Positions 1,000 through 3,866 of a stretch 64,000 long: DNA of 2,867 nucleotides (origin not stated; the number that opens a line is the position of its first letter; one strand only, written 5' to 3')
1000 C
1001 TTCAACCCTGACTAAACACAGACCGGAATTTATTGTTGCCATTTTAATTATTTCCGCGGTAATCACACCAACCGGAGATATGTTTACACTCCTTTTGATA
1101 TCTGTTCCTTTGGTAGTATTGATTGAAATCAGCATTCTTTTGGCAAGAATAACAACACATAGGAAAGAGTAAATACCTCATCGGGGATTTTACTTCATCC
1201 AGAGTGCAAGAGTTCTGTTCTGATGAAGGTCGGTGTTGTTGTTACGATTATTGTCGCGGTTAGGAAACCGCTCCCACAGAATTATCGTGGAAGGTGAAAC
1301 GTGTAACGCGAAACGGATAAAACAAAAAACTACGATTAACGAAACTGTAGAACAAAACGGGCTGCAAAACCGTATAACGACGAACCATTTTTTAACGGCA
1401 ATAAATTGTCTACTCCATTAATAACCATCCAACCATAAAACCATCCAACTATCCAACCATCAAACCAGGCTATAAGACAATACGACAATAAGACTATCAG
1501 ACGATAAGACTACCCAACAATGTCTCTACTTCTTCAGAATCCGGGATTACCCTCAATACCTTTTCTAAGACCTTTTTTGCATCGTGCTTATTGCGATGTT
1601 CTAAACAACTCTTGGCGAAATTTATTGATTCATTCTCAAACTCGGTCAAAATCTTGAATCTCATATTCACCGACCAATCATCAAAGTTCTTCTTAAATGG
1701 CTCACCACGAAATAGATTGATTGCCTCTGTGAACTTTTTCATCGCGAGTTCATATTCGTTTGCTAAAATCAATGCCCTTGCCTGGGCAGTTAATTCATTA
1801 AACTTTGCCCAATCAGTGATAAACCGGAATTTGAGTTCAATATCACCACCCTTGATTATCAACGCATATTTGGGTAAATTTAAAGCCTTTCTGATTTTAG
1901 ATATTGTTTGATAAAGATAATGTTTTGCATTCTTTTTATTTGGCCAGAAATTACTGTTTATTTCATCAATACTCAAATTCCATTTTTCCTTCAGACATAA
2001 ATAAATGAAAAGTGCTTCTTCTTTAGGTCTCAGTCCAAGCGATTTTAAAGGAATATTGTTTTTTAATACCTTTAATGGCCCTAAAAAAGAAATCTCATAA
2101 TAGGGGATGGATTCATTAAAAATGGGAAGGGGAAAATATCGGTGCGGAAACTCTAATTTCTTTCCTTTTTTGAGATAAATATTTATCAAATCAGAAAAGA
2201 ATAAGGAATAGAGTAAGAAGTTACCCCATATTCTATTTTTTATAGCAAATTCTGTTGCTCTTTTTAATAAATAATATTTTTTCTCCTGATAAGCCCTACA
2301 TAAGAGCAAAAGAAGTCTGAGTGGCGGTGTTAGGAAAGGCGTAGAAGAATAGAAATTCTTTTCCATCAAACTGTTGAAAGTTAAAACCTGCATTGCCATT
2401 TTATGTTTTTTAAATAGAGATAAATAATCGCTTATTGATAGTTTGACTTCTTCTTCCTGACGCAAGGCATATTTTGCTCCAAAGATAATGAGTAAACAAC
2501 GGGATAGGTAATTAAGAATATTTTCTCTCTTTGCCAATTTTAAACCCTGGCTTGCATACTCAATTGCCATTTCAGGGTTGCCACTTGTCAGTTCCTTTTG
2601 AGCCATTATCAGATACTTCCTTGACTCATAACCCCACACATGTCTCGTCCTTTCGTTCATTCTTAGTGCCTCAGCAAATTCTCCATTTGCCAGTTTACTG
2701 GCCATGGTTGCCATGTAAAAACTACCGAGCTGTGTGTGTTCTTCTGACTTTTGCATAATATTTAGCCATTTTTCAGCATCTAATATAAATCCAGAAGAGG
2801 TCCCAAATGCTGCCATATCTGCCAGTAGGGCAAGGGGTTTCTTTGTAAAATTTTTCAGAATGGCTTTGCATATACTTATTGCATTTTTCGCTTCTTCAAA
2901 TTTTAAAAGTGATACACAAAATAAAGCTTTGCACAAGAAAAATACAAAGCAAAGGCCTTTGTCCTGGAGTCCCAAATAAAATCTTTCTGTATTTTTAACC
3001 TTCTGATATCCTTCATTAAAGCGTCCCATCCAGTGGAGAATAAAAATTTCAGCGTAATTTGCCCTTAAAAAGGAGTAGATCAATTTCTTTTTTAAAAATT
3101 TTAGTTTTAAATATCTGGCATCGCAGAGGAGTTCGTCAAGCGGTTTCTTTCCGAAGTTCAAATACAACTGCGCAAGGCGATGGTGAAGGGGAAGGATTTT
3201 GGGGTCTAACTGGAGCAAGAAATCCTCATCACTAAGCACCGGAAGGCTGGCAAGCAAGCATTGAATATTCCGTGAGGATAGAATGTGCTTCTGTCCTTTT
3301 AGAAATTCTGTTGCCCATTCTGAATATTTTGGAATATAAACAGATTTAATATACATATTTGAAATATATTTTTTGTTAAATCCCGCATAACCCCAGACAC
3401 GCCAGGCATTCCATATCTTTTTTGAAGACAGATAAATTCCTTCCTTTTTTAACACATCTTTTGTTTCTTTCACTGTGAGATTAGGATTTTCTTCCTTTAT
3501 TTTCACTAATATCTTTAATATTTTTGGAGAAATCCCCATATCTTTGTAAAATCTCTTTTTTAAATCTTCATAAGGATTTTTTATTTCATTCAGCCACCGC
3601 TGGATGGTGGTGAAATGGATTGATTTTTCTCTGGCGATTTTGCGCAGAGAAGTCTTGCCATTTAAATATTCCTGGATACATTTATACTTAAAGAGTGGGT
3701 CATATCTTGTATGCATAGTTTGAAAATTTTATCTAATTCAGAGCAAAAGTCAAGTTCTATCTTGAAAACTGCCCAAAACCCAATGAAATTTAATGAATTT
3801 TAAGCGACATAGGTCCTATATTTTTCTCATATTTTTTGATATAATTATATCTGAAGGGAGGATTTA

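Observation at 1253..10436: Regulator + three secreted-protein genes bracketed by directly repeated REP + 96-bp units next to tRNA-Cys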

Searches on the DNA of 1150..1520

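Call 10: search_rna_families(source=window, start=1150, end=1520, threshold=evalue, max_evalue=10)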
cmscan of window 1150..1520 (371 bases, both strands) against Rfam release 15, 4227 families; matches with E-value up to 10: 0.
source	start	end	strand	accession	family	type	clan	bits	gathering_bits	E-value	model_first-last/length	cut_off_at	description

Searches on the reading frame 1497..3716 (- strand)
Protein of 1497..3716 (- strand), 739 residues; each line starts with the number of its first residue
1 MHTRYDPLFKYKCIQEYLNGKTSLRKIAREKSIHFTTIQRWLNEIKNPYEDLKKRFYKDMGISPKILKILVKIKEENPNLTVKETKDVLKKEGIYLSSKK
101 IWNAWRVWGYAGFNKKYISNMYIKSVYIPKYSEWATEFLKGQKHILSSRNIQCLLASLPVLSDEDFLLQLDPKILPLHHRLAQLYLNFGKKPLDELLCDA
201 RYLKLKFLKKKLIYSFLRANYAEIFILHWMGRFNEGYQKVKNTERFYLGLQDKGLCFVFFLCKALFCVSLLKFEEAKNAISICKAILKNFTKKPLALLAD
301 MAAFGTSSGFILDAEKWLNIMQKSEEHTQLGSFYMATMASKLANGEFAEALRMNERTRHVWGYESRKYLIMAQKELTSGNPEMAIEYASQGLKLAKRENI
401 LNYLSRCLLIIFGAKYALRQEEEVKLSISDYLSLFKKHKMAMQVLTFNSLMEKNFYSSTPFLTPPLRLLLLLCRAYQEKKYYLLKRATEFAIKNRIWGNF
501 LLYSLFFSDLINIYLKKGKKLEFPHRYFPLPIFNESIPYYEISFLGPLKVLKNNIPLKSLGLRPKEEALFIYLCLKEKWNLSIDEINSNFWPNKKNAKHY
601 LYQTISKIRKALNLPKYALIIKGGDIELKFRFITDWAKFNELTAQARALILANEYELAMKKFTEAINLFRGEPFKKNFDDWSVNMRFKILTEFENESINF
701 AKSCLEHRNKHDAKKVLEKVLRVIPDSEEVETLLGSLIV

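Call 12: search_protein_families(library=pfam, proteins=[window:1497-3716:-])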
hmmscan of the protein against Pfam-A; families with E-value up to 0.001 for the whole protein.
window:1497-3716:- (739 aa): 3 families
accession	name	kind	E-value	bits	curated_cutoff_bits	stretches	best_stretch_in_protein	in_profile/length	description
PF13428.12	TPR_14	-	4e-05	24.3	23.5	0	701-736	8-43/44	Tetratricopeptide repeat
PF03704.23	BTAD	-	0.00014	22.7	22.1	0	634-686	1-53/146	Bacterial transcriptional activator domain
PF07719.23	TPR_2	-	0.00022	21.5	27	0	642-669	4-31/34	Tetratricopeptide repeat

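Call 40: find_homologous_proteins(query=window:1497-3716:-, max_evalue=1e-10)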
Query window:1497-3716:- (739 aa): 1 proteins with E <= 1e-10 among 8000 candidates.
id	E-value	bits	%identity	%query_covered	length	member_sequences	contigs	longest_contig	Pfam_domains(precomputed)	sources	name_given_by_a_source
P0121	0.0e+0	1665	100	100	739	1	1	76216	PF13428.13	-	-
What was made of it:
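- Tried and rejected: Regulator homology search: it returned only the query (call 40), a limit of the word filter.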

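Call 82: search_protein_families(library=pfam, proteins=[window:1497-3716:-], max_evalue=0.1)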
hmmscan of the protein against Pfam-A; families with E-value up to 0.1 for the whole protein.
window:1497-3716:- (739 aa): 7 families
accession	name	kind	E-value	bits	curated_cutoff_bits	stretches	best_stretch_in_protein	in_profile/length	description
PF13428.12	TPR_14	-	4e-05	24.3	23.5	0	701-736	8-43/44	Tetratricopeptide repeat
PF03704.23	BTAD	-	0.00014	22.7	22.1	1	634-686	1-53/146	Bacterial transcriptional activator domain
PF07719.23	TPR_2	-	0.00022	21.5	27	0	642-669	4-31/34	Tetratricopeptide repeat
PF01654.22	Cyt_bd_oxida_I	-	0.0011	18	26.2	1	354-453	205-304/418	Cytochrome bd terminal oxidase subunit I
PF01527.26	HTH_Tnp_1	-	0.0032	18.1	24.1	1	3-46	5-48/75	Transposase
PF00486.34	Trans_reg_C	-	0.0043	17.5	26.2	1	560-614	4-59/77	Transcriptional regulatory protein, C terminal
PF13518.12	HTH_28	-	0.0046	17.4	25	1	9-44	1-35/52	Helix-turn-helix domain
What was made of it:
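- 1497..3716 (-): 739-aa regulator: N-terminal transposase-type HTH, TPR-like middle, C-terminal winged-helix + BTAD (SARP-like). Calls 12, 82.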

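Call 83: search_solved_structures(query=window:1497-3716:-, max_evalue=1)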
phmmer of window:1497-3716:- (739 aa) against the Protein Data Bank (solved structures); distinct sequences matched with E-value up to 1: 0.
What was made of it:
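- Tried and rejected: PDB sequence search of the regulator: nothing (call 83).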
